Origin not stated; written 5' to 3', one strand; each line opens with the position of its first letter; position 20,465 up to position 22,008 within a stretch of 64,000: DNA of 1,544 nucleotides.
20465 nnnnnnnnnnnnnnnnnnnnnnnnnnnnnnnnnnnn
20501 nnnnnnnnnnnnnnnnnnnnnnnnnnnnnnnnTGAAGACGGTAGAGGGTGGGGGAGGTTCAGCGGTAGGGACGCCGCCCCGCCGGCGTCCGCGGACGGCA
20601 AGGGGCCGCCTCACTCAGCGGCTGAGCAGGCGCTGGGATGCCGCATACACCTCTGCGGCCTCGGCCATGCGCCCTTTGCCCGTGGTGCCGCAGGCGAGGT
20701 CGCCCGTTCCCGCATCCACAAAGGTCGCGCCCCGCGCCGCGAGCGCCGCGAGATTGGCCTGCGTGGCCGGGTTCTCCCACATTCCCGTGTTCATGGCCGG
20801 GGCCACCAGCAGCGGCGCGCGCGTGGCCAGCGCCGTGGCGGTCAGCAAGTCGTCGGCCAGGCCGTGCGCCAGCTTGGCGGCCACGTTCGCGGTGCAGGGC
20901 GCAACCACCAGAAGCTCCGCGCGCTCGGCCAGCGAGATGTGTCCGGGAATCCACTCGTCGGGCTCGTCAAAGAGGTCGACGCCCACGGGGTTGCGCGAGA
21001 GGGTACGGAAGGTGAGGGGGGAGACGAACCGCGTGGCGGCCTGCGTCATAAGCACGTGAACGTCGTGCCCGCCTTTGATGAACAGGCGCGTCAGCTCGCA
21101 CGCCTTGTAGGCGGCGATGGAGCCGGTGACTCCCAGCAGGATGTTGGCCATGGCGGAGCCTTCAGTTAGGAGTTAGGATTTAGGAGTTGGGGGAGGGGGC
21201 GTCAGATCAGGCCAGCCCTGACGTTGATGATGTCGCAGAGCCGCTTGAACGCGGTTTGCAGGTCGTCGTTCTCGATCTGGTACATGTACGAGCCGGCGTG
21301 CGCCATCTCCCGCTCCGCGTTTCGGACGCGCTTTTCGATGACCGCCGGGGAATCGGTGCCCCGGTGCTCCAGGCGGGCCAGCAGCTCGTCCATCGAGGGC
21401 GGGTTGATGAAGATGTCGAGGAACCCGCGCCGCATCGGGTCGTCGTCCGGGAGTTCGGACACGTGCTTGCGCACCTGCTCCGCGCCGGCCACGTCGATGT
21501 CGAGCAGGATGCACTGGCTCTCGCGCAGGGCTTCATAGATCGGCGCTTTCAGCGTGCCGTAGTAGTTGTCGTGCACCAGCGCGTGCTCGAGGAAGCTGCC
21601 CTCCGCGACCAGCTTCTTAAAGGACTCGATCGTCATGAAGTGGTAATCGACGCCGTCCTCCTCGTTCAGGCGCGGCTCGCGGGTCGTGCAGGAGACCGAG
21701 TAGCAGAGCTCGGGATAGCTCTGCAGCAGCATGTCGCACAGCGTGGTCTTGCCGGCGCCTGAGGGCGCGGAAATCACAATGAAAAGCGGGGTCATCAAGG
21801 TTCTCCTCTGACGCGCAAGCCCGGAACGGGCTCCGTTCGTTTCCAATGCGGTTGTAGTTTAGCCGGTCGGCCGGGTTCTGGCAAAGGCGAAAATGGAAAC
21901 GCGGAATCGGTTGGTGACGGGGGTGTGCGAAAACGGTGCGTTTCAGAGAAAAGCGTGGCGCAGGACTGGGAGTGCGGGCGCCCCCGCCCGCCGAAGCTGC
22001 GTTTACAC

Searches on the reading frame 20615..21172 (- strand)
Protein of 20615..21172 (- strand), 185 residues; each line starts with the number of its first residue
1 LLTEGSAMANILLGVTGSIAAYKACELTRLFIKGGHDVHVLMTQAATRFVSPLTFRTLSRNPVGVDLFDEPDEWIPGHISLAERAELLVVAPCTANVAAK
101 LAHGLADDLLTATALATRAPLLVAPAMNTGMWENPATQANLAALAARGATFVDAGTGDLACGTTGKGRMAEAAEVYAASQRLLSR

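Call 25: search_protein_families(library=pfam, proteins=[window:20615-21172:-], max_evalue=0.001)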
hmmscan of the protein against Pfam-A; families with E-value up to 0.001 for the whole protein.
window:20615-21172:- (185 aa): 1 family
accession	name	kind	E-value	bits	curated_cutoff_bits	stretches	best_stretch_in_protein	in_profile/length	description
PF02441.25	Flavoprotein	-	1.1e-33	116.6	22.7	1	10-176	2-155/162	Flavoprotein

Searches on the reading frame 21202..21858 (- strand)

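Call 42: search_protein_families(library=pfam, proteins=[window:21202-21858:-], max_evalue=0.001)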
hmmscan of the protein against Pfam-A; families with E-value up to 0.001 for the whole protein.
window:21202-21858:- (218 aa): 4 families
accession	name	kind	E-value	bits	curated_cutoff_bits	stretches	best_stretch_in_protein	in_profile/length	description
PF00625.27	Guanylate_kin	-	1.2e-39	136.4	25.2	1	27-212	5-180/182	Guanylate kinase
PF13401.12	AAA_22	-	3.5e-05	24.5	27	1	23-58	4-42/130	AAA domain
PF13238.12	AAA_18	-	0.00016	22.5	29.4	1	27-174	1-119/128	AAA domain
PF20720.3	nSTAND3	-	0.00076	19.6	27.2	0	18-51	11-44/155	Novel STAND NTPase 3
